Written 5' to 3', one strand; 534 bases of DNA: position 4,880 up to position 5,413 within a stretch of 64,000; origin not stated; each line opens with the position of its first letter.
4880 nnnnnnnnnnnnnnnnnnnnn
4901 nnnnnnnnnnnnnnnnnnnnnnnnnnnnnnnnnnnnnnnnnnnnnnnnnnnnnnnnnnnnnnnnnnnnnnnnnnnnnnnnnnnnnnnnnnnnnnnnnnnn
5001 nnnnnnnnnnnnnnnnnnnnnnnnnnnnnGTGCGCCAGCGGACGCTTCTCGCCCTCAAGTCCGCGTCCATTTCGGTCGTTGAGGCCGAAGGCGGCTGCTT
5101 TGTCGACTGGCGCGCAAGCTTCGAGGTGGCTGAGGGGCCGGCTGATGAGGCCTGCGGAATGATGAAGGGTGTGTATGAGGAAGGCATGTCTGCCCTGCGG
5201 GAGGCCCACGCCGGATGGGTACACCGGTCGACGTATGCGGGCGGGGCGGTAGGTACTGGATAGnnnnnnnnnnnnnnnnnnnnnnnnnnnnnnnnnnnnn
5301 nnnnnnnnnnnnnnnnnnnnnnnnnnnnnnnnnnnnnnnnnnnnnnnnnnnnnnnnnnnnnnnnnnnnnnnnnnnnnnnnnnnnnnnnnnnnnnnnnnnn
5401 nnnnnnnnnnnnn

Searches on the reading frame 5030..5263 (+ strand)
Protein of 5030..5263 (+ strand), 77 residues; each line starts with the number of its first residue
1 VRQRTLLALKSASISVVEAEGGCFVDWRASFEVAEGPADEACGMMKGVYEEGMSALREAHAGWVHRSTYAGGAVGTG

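Call 89: search_protein_families(library=pfam, proteins=[window:5030-5263:+], max_evalue=0.01)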
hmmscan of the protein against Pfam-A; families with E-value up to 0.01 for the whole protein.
window:5030-5263:+ (77 aa): 1 family
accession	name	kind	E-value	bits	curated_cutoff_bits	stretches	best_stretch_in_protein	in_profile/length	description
PF10604.15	Polyketide_cyc2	-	7.8e-06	26.7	27.4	1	11-59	88-140/142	Polyketide cyclase / dehydrase and lipid transport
